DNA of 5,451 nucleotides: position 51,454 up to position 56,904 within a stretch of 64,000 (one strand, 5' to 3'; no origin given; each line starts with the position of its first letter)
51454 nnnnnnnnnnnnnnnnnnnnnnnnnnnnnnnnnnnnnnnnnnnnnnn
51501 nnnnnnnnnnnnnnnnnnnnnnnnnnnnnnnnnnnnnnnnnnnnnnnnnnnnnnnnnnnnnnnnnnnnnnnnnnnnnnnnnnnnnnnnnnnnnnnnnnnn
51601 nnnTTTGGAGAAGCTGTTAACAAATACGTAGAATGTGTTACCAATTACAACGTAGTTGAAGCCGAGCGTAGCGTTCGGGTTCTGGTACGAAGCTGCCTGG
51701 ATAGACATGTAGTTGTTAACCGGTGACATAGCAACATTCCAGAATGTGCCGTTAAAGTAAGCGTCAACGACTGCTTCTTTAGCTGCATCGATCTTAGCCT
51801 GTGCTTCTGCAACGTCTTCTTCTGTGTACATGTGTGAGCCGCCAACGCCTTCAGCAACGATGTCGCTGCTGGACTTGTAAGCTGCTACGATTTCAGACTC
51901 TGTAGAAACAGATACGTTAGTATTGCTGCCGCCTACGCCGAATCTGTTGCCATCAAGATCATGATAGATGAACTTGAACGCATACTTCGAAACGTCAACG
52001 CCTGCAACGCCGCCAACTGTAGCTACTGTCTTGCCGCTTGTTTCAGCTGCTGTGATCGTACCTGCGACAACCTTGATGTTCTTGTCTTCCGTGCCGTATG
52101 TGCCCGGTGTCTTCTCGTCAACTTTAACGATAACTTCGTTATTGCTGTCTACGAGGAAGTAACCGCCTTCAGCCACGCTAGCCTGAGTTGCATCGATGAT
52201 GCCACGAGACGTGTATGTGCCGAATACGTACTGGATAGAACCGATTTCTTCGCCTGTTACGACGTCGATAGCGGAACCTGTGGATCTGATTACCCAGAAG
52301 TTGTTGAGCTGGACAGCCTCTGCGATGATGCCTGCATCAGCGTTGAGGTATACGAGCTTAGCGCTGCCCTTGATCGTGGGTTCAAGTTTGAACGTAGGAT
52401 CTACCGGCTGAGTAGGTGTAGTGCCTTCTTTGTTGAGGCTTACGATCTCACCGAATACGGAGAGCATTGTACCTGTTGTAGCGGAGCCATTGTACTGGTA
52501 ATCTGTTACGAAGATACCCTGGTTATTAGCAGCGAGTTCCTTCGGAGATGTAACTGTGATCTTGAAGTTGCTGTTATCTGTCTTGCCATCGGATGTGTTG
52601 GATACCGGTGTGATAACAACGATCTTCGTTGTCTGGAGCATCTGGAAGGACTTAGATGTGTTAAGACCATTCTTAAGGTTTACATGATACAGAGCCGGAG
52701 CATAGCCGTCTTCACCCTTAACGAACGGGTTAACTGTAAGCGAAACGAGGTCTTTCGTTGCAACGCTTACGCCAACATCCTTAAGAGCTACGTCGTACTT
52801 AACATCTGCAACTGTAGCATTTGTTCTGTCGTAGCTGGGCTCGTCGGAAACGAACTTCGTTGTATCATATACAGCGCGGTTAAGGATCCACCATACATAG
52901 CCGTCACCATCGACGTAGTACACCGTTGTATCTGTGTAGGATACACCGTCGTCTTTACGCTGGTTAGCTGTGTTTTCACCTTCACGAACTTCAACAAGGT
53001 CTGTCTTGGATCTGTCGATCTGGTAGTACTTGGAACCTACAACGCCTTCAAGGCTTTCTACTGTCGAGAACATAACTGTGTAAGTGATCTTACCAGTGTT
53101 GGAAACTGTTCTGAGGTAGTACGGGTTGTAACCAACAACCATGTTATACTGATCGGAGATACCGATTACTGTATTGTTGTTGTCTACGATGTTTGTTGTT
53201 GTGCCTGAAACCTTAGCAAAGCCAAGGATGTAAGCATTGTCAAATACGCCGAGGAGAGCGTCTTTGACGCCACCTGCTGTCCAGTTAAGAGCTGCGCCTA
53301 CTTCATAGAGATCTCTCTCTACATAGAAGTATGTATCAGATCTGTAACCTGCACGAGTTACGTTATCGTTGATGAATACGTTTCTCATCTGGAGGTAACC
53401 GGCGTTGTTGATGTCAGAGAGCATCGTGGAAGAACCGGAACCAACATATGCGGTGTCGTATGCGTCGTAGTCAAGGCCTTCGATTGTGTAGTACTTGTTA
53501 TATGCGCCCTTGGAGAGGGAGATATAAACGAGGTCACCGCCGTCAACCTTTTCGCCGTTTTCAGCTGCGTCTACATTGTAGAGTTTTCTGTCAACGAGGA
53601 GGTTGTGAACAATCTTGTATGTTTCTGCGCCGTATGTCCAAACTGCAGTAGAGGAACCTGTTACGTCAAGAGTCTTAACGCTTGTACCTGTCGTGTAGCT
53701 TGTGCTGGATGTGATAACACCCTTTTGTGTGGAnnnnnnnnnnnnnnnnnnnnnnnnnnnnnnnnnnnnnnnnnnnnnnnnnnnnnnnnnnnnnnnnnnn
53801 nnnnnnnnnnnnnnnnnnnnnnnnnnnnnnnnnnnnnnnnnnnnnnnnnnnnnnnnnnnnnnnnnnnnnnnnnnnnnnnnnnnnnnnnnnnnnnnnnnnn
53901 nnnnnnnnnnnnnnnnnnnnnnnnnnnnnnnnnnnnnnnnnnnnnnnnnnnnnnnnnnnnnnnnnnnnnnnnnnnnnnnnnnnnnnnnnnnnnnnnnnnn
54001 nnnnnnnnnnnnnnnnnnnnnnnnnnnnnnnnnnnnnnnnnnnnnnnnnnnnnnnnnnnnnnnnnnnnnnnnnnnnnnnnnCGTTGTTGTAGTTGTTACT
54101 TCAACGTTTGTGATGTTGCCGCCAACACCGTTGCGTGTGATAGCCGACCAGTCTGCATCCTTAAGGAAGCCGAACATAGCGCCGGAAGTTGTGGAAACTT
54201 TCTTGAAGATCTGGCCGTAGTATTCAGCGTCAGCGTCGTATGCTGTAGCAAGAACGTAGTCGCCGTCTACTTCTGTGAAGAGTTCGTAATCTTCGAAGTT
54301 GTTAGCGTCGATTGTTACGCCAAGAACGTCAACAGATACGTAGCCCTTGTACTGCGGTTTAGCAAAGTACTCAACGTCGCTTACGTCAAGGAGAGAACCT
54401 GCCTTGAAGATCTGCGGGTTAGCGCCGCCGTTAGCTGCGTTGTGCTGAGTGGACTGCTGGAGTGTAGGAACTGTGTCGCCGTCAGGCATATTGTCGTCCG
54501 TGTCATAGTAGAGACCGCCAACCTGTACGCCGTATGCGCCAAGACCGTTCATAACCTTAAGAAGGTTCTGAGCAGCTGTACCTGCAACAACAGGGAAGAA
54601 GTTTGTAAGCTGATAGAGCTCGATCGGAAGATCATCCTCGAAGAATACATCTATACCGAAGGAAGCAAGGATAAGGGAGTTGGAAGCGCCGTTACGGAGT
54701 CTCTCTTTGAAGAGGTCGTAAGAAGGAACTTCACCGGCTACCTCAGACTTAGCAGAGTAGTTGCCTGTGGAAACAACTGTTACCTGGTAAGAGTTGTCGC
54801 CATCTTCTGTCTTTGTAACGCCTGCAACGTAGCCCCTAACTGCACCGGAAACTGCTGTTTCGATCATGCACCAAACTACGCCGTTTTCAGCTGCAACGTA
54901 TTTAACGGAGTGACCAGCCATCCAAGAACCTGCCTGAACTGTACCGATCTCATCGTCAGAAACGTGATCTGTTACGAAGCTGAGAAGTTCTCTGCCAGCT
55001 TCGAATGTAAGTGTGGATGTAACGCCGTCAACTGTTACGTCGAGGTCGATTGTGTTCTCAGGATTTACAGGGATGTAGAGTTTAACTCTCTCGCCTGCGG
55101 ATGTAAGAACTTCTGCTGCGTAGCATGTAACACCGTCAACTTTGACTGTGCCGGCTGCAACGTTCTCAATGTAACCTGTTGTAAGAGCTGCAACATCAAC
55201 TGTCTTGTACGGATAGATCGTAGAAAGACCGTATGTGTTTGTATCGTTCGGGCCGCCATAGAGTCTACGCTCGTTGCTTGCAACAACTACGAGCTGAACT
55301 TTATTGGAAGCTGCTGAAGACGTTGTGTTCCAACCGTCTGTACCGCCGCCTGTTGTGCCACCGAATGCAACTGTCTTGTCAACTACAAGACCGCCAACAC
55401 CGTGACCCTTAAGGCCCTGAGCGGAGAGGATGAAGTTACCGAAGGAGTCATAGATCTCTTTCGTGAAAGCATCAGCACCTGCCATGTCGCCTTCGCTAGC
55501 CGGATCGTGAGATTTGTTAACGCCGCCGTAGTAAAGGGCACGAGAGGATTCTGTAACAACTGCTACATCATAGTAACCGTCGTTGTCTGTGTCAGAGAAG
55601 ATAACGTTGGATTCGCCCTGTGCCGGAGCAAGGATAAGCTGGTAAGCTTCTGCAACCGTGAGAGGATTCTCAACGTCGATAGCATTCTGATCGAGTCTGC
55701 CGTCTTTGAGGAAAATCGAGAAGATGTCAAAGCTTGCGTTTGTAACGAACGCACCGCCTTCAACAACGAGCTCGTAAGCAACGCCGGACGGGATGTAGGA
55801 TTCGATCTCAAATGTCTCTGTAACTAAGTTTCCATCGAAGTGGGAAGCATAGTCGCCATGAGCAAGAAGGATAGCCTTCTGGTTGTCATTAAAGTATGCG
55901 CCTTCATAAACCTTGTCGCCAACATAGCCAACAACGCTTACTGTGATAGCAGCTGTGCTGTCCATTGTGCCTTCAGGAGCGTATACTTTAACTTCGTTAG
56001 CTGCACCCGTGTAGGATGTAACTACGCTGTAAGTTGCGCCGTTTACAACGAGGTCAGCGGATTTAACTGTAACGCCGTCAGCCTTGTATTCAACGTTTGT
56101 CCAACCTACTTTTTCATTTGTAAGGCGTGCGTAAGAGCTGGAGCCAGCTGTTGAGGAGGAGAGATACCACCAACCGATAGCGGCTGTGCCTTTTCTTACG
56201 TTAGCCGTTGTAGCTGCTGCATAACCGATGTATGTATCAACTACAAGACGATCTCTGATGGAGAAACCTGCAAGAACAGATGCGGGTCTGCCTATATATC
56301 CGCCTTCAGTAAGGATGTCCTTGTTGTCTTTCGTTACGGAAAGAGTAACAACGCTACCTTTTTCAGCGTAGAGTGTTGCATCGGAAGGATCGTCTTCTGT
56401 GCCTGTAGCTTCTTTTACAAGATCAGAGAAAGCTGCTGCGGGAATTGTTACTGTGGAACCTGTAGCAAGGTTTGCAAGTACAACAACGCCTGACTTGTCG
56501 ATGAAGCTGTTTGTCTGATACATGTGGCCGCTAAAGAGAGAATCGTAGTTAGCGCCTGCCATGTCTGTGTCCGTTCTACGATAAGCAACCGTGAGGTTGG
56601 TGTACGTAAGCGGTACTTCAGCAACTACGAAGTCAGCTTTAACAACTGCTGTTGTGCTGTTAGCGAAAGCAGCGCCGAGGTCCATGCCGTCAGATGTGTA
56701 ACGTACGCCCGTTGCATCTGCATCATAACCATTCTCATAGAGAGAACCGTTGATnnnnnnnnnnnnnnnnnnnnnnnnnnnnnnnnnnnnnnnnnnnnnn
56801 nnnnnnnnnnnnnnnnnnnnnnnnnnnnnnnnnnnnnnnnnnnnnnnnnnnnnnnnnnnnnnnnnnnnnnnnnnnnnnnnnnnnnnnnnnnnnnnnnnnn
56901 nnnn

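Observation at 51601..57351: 1916-aa SLH-anchored protein with high-expression signals and codon usage unlike its own paralogous module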

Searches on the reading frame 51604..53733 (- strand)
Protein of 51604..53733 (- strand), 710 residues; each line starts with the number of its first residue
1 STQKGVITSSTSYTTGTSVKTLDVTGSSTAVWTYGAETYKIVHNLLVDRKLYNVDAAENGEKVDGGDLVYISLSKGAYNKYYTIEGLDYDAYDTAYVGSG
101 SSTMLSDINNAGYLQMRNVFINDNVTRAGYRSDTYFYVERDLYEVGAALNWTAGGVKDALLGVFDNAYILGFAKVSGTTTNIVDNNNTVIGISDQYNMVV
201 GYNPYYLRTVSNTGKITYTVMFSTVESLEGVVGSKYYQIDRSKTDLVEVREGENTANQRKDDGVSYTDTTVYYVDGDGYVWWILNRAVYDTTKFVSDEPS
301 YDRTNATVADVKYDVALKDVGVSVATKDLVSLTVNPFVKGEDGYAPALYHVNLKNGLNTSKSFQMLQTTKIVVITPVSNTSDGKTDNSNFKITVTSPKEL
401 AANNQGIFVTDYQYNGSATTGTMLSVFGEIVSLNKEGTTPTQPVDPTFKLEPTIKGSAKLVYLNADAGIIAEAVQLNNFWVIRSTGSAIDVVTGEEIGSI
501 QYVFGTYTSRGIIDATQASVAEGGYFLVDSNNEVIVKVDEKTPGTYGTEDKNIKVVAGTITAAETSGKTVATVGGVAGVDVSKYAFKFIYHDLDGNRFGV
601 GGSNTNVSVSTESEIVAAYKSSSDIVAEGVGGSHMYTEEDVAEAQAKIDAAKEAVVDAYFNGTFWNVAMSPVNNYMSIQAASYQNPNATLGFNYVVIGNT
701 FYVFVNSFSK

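Call 43: predict_structure(alignment_id=A3)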
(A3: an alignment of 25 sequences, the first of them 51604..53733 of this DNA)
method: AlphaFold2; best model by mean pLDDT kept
length: 710 residues; sequences in the alignment: 25
mean_pLDDT: 74.1   pTM: 0.54
mean pLDDT of the five models: 74.1, 73.4, 72.7, 70.8, 69.8
residues with pLDDT >= 90: 125; 70-90: 370; 50-70: 104; < 50: 111
segments of 3 or more residues with pLDDT < 50: 1-17, 26-32, 89-149, 339-341, 383-386, 435-446, 472-476
pLDDT, mean of each block of 10 residues (from residue 1): 28 44 53 58 68 74 80 57 56 34 33 38 33 32 40 79 84 87 84 90 91 82 92 87 81 66 69 72 83 77 87 89 77 73 65 80 81 82 56 84 86 80 87 50 50 87 81 51 83 86 67 67 87 88 82 91 89 85 91 87 85 85 85 85 87 86 89 87 83 92 94
secondary structure, 60 per line:
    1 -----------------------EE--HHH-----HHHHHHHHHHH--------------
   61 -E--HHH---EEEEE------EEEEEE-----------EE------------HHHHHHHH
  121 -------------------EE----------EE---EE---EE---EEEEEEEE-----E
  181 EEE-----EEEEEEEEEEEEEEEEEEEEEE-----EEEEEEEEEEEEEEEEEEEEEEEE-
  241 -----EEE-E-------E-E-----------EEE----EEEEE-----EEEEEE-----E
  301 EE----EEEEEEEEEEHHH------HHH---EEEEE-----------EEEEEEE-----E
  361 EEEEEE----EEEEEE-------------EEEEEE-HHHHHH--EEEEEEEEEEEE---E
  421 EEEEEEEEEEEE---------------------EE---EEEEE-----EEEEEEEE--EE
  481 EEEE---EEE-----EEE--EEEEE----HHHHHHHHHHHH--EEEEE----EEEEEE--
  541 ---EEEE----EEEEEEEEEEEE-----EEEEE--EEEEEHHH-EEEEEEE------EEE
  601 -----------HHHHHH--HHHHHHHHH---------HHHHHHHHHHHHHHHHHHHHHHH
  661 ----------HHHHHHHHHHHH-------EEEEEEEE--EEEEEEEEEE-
elements in order (helices of 4 or more, strands of 3 or more residues): H36-46 E71-75 E82-87 H113-120 E167-174 E180-183 E189-210 E216-239 E246-248 E272-274 E279-283 E289-294 E300-302 E307-316 E332-336 E348-354 E360-366 E371-376 E390-395 H397-402 E405-416 E420-432 E459-463 E469-476 E479-484 E488-490 E496-498 E501-505 H510-521 E524-528 E533-538 E544-547 E552-563 E569-573 E576-580 E585-591 E598-600 H612-617 H620-628 H638-660 H671-682 E690-697 E700-709

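Call 47: fold_search(model_id=the predicted structure, library=pdb)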
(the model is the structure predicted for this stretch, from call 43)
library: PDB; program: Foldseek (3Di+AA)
matches with E <= 10: 236; with E <= 0.001: 0
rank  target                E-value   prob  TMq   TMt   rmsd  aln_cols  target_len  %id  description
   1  4yhc_B                5.9e-02  0.02  0.06  0.09  27.6       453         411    9  Crystal structure of the WD40 domain of SCAP from fission yeast (released 2015-04-01)
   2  6w6w_A                6.9e-02  0.08  0.10  0.08  23.5       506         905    6  Cryo-EM structure of CST bound to telomeric single-stranded DNA (released 2020-06-03)
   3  7mq8_LR               7.3e-02  0.03  0.07  0.07  21.9       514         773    8  Cryo-EM structure of the human SSU processome, state pre-A1 (released 2021-09-22)
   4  7q4o_C                7.3e-02  0.03  0.07  0.05  33.0       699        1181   10  Substrate-bound A-like U2 snRNP (released 2022-03-30)
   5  1bw8_A                1.4e-01  0.01  0.04  0.08  24.2       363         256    7  MU2 ADAPTIN SUBUNIT (AP50) OF AP2 ADAPTOR (SECOND DOMAIN), COMPLEXED WITH EGFR INTERNALIZATION PEPTIDE FYRALM (released 1998-11-25)
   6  6fb3_A                1.4e-01  0.01  0.06  0.04  30.1       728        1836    7  Teneurin 2 Partial Extracellular Domain (released 2018-03-28)
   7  7mqa_LR               1.8e-01  0.03  0.07  0.06  22.6       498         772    7  Cryo-EM structure of the human SSU processome, state post-A1 (released 2021-09-22)
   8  9uuk_A                1.8e-01  0.02  0.04  0.09  23.6       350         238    6  Crystal structure of the mu2 subunit of the clathrin-adaptor protein 2 (AP2) bound to HPV16 E7(residues 22-32; S31E an (released 2025-09-10)
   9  9hne_E                1.8e-01  0.01  0.05  0.04  30.2       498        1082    6  Cereblon in complex with DDB1, GSPT1 and Compound-1 (released 2025-10-22)
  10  3fds_D                1.9e-01  0.05  0.09  0.16  16.2       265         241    7  Structural insight into recruitment of translesion DNA polymerase Dpo4 to sliding clamp PCNA (released 2009-01-20)
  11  9zz6_A                1.9e-01  0.01  0.06  0.05  28.8       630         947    9  The ER membrane protein complex acts as a chaperone to promote voltage-gated calcium channel assembly (released 2026-02-18)
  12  4owr_A                2.4e-01  0.01  0.05  0.09  25.5       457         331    8  Vesiculoviral matrix (M) protein occupies nucleic acid binding site at nucleoporin pair Rae1-Nup98 (released 2014-06-25)
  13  7oho_MMM              3.1e-01  0.01  0.04  0.06  25.8       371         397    6  Crystal structure of AP2 FCHO2 chimera (released 2022-06-01)
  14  6bm0_A                3.1e-01  0.01  0.06  0.05  29.3       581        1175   10  Cryo-EM structure of human CPSF-160-WDR33 complex at 3.8 A resolution (released 2017-11-22)
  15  2jkr_M                3.5e-01  0.01  0.04  0.06  25.1       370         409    6  AP2 CLATHRIN ADAPTOR CORE with Dileucine peptide RM(phosphoS)QIKRLLSE (released 2008-10-28)
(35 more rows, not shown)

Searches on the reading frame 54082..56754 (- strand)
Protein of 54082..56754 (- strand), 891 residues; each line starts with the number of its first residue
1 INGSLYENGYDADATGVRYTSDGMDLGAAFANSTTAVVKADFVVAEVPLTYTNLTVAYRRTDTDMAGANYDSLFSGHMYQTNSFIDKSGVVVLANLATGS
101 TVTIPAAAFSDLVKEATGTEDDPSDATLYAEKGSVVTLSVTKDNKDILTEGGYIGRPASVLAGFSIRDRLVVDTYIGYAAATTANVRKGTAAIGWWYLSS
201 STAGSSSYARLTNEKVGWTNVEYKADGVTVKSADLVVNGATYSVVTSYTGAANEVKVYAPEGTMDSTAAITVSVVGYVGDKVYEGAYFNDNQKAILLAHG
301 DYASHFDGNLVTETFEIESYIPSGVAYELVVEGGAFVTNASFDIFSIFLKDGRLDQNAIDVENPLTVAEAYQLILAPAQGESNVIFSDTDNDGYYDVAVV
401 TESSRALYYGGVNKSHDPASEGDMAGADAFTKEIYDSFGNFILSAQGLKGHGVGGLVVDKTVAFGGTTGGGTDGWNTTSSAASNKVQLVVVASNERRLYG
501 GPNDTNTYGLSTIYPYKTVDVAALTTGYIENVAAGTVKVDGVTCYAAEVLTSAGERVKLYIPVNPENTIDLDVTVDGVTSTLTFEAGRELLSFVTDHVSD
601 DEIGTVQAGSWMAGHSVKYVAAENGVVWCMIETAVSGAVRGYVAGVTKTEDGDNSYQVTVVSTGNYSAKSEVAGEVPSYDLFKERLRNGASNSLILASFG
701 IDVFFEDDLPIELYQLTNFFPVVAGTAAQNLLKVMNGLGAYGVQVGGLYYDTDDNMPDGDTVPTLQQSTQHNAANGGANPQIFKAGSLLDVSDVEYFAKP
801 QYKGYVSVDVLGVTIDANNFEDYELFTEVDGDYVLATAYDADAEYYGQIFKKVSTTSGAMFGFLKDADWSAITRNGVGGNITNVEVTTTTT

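Call 48: predict_structure(alignment_id=A2)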
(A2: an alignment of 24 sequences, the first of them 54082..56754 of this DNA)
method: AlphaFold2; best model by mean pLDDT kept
length: 891 residues; sequences in the alignment: 24
mean_pLDDT: 75.8   pTM: 0.78
mean pLDDT of the five models: 75.8, 72.1, 69.6, 68.3, 67.9
residues with pLDDT >= 90: 254; 70-90: 361; 50-70: 139; < 50: 137
segments of 3 or more residues with pLDDT < 50: 202-212, 413-415, 425-427, 466-472, 500-513, 598-610, 635-646, 653-675, 689-693, 739-742, 770-780, 872-891
pLDDT, mean of each block of 10 residues (from residue 1): 51 59 64 77 94 70 82 80 88 93 93 90 85 93 84 70 87 73 78 68 45 71 77 89 94 95 91 90 96 92 96 94 90 89 86 89 95 87 91 93 88 54 54 88 75 79 55 60 78 63 41 63 85 81 87 87 85 76 83 56 43 74 87 49 46 46 34 51 60 62 85 91 67 63 70 92 75 40 81 81 88 90 92 92 92 92 79 34 30 31
secondary structure, 60 per line:
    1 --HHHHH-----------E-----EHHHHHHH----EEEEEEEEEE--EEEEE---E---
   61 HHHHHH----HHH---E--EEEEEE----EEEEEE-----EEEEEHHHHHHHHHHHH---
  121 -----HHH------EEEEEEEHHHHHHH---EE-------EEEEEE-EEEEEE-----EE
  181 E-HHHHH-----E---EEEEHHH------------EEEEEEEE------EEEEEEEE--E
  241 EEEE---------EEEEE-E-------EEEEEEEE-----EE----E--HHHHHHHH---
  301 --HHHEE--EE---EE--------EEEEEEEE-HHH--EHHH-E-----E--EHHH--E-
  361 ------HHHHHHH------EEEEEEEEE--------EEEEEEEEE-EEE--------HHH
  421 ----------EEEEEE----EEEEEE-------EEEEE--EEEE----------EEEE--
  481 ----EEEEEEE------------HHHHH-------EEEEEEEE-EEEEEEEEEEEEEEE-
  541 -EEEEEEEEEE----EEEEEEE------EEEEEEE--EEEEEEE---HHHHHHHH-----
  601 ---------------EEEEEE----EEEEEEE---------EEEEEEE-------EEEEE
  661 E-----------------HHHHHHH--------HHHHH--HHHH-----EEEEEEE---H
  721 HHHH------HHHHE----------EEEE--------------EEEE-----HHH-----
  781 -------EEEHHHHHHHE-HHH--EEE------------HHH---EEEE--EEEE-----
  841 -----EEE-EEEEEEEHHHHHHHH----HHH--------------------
elements in order (helices of 4 or more, strands of 3 or more residues): H3-7 H26-32 E37-46 E49-53 H61-66 E80-85 E90-95 E101-105 H106-117 E135-141 H142-148 E161-166 E168-173 E179-181 H183-187 E197-200 E216-223 E230-237 E240-244 E254-258 E268-275 H290-297 E325-332 H367-373 E380-388 E397-405 E407-409 E431-436 E441-446 E454-458 E461-464 E475-478 E485-491 H504-508 E516-523 E525-539 E542-551 E556-562 E569-575 E578-584 H588-595 E616-621 E626-632 E642-648 E656-661 H679-685 H694-698 H701-704 E710-716 H720-724 H731-734 E746-749 E764-767 E788-790 H791-797 E805-807 E826-829 E832-835 E846-848 E850-856 H857-864

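Call 53: fold_search(model_id=the predicted structure, library=pdb)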
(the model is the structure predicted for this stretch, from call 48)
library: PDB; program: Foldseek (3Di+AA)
matches with E <= 10: 553; with E <= 0.001: 0
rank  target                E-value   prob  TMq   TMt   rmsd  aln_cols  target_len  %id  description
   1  8d81_A                1.2e-03  0.11  0.08  0.08  26.6       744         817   11  Cereblon~DDB1 bound to Pomalidomide (released 2022-07-20)
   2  8ov6_A                6.2e-03  0.08  0.08  0.08  26.2       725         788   11  Ternary structure of intramolecular bivalent glue degrader IBG1 bound to BRD4 and DCAF16:DDB1deltaBPB (released 2023-05-17)
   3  1sll                  1.3e-02  0.05  0.08  0.09  26.1       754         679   10  SIALIDASE L FROM LEECH MACROBDELLA DECORA (released 1998-12-16)
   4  3ei1_A                1.3e-02  0.02  0.06  0.05  30.1       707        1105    9  Structure of hsDDB1-drDDB2 bound to a 14 bp 6-4 photoproduct containing DNA-duplex (released 2009-01-20)
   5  9saf_A                1.6e-02  0.03  0.07  0.07  25.9       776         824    9  Ternary PROTAC-mediated complex of BRD4-BD1/CRBN/DDB1 and JQ1-AcQ bifunctional degrader (released 2025-10-01)
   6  3hs0_F                2.0e-02  0.04  0.07  0.08  32.8       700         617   10  Cobra Venom Factor (CVF) in complex with human factor B (released 2009-07-07)
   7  3ei3_A                3.0e-02  0.02  0.06  0.05  29.6       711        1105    8  Structure of the hsDDB1-drDDB2 complex (released 2009-01-20)
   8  8t1z                  3.4e-02  0.04  0.06  0.09  25.8       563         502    8  Crystal Structure of Porphyromonas gingivalis Sialidase (PG_0352) Bound to Neu5Ac (NANA) (released 2023-10-04)
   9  3ei2_A                3.6e-02  0.02  0.05  0.05  30.3       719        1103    9  Structure of hsDDB1-drDDB2 bound to a 16 bp abasic site containing DNA-duplex (released 2009-01-20)
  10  8t1y                  4.4e-02  0.06  0.07  0.11  24.4       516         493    9  Crystal Structure of Porphyromonas gingivalis Sialidase (PG_0352) Bound to Neu5Ac2en (DANA) (released 2023-10-04)
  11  5nop_B                4.7e-02  0.06  0.08  0.13  28.4       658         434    8  Structure of Mojiang virus attachment glycoprotein (released 2017-07-19)
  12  9ivd_A                4.9e-02  0.04  0.08  0.08  26.2       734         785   11  Cryo-EM structure of CyclinD1 bound AMBRA1-DDB1 (released 2025-04-23)
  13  6zue_A                4.9e-02  0.02  0.07  0.06  30.0       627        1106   10  Crystal structure of human DDB1 bound to human DCAF1 (amino acid residues 1046-1396) (released 2021-07-28)
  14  8asw_A                4.9e-02  0.02  0.06  0.05  29.2       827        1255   10  Cryo-EM structure of yeast Elp123 in complex with alanine tRNA (released 2022-12-07)
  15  3i7h_A                5.2e-02  0.02  0.06  0.06  30.7       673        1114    9  Crystal Structure of DDB1 in Complex with the H-Box Motif of HBX (released 2009-12-08)
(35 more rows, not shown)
